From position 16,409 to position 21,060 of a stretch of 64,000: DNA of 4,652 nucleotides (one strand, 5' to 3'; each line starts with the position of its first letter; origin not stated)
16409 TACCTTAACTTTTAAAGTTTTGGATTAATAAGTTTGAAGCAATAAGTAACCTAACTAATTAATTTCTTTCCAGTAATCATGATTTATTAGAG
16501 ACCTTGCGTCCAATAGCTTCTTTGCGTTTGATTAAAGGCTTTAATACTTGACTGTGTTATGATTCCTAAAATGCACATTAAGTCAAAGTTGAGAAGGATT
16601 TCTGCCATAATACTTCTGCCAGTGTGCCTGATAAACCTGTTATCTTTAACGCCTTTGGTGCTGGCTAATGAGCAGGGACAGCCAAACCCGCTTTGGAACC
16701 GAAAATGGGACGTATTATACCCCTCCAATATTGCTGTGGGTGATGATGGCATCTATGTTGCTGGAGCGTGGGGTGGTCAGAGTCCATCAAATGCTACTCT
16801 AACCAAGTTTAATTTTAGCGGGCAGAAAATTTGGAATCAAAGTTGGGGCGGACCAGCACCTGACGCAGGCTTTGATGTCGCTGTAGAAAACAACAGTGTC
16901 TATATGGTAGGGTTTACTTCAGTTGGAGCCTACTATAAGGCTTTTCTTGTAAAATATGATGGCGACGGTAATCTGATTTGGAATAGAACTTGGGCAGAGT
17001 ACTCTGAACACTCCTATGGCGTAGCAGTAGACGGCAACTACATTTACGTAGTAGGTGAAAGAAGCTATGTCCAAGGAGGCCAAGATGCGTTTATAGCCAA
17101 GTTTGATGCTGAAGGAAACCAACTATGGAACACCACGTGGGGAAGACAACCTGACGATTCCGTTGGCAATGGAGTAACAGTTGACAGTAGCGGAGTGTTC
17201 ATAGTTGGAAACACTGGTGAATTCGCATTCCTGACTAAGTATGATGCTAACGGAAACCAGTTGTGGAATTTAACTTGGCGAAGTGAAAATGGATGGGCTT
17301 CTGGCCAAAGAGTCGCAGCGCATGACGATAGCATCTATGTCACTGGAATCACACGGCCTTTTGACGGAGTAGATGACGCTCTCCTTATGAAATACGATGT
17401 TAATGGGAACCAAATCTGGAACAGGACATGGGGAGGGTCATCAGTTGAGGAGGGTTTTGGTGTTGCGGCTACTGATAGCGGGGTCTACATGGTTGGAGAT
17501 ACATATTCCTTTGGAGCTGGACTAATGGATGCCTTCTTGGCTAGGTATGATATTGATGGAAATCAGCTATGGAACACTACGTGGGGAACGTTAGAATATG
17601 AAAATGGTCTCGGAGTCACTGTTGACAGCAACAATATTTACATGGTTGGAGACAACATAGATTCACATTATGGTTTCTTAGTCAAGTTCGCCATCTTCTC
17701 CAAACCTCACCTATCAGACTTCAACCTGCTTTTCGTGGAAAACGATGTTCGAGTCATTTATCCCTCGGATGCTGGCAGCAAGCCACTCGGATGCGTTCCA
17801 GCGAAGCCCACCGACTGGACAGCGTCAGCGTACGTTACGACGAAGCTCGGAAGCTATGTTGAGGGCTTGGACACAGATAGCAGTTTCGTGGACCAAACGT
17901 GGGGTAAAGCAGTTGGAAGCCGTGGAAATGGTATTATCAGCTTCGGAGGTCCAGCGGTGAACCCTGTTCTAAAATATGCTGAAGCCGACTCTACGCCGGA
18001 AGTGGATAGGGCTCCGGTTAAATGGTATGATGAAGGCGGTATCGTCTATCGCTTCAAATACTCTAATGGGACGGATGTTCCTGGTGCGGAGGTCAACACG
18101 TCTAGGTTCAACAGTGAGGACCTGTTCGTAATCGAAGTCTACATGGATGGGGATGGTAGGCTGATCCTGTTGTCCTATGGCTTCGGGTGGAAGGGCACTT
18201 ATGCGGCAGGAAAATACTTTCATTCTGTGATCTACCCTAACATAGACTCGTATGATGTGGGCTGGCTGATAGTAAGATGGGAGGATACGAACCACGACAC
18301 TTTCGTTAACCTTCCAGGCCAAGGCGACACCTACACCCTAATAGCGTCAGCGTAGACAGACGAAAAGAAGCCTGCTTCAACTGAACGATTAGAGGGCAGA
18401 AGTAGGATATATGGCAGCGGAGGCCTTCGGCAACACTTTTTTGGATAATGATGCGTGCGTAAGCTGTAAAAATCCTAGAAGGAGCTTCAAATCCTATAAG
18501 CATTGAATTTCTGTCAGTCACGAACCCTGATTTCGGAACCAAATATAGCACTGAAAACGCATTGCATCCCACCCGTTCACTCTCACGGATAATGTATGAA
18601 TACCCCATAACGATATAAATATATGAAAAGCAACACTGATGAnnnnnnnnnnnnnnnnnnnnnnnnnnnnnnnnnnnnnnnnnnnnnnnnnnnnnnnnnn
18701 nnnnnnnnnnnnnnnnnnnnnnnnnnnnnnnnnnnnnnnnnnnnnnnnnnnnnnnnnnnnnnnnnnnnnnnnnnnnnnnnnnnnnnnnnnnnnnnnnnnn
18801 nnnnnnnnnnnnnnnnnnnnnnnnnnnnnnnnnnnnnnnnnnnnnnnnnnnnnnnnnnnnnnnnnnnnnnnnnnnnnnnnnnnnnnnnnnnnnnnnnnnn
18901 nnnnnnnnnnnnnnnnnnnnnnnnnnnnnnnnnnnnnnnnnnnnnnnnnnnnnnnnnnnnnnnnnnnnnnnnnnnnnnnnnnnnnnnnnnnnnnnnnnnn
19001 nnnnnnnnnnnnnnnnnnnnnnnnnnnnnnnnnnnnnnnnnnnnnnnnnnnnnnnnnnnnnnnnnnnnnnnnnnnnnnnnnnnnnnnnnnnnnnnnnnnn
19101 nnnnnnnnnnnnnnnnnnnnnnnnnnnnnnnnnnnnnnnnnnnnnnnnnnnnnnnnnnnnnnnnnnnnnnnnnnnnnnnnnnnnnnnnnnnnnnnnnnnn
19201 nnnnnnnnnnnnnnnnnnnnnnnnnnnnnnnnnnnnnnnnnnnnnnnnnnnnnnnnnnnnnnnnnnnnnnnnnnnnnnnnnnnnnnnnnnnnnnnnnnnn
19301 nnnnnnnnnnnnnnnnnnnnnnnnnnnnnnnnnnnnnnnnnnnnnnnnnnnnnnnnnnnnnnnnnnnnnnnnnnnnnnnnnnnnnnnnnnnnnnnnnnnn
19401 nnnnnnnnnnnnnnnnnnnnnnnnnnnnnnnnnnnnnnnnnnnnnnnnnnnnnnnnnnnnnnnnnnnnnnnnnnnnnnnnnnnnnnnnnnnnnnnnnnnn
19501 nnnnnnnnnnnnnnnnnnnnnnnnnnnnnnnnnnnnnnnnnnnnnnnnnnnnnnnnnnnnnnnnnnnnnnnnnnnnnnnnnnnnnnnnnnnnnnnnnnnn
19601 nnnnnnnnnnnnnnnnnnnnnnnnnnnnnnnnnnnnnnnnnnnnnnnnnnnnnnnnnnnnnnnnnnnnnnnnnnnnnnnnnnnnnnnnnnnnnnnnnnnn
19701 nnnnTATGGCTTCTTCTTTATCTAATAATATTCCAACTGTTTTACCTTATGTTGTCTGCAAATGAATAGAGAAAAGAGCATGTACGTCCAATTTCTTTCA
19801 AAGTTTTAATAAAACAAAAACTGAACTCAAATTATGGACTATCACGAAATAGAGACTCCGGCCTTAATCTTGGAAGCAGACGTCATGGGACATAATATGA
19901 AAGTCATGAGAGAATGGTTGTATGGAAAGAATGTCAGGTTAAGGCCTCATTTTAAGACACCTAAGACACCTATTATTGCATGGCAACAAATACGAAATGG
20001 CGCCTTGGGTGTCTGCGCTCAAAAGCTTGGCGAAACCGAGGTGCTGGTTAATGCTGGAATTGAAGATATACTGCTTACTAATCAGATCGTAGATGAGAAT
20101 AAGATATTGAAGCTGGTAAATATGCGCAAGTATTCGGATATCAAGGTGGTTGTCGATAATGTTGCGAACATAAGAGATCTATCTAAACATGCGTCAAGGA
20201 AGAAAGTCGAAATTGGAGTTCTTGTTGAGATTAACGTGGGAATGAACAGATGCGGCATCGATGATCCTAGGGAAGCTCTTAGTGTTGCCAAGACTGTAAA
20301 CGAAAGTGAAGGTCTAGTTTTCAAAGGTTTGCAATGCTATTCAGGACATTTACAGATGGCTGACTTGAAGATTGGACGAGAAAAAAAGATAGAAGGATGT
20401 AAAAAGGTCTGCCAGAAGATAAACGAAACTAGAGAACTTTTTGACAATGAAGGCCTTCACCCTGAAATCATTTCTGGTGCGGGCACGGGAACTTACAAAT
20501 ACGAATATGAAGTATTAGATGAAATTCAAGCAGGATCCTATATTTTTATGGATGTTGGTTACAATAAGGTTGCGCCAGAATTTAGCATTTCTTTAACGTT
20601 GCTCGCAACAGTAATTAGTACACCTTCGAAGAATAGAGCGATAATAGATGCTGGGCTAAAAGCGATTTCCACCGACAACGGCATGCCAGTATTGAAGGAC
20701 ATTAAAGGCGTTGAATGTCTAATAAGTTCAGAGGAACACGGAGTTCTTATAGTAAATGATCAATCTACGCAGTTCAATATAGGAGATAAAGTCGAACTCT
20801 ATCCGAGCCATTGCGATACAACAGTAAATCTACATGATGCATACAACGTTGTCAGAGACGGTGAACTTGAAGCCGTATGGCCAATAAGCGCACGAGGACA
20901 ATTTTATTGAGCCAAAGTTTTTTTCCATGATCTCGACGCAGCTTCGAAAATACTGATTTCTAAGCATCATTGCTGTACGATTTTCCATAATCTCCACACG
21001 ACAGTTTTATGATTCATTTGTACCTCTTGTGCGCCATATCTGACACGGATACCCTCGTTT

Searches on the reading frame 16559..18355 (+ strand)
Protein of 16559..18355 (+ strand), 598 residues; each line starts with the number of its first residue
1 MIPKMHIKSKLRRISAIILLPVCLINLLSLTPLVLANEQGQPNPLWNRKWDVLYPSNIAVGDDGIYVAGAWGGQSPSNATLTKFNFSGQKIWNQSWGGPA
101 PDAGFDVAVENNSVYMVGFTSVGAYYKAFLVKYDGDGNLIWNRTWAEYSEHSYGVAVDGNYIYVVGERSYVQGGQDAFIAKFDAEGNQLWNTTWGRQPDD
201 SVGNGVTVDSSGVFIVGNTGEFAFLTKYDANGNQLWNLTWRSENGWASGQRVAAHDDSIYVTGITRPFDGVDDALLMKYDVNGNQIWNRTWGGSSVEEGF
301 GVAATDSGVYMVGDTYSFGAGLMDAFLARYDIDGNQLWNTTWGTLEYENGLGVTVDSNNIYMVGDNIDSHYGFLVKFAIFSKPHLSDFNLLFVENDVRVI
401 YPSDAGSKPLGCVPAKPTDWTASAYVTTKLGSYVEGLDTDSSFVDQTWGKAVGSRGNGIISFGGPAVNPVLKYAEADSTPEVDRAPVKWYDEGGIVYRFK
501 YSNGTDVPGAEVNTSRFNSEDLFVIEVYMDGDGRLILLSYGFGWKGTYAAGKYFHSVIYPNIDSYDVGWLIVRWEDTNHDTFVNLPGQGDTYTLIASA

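Call 14: search_protein_families(library=pfam, proteins=[window:16559-18355:+], max_evalue=0.001)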
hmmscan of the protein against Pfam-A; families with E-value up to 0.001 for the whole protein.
window:16559-18355:+ (598 aa): 0 families

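Call 27: search_protein_families(library=ncbifam, proteins=[window:16559-18352:+], max_evalue=0.00001)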
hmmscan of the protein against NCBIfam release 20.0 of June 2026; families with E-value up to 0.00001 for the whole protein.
window:16559-18352:+ (598 aa): 1 family
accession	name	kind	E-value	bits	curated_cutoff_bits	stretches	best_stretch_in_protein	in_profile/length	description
NF047494.1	Lepto_SBBP_lipo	equivalog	1.7e-19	69.9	400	2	62-219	91-265/466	SBBP repeat beta-propeller lipoprotein, LipL53 family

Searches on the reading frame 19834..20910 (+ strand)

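Call 14: search_protein_families(library=pfam, proteins=[window:19834-20910:+], max_evalue=0.001)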
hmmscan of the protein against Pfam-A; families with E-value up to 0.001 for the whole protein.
window:19834-20910:+ (358 aa): 2 families
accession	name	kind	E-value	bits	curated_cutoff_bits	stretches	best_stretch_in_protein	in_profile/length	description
PF14031.13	D-ser_dehydrat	-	1.9e-22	80.1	22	1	253-340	1-97/97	Putative serine dehydratase domain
PF01168.26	Ala_racemase_N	-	3.1e-21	76.6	24.1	1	17-239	5-217/220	Alanine racemase, N-terminal domain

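Call 72: search_protein_families(library=ncbifam, proteins=[window:19834-20910:+], max_evalue=0.00001)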
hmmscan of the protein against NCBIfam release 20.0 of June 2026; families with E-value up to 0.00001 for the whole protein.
window:19834-20910:+ (358 aa): 3 families
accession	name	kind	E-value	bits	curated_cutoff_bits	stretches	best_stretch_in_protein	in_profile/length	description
NF045642.2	HdxyAspAldBhcC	equivalog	3.8e-96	322.5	690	1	1-358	22-387/387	3-hydroxy-D-aspartate aldolase BhcC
TIGR00492.1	alr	equivalog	2.9e-07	29.7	168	1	56-200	53-192/369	alanine racemase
NF040742.1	racem_Orr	exception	1.9e-06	27.2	480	0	94-169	83-161/351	ornithine racemase Orr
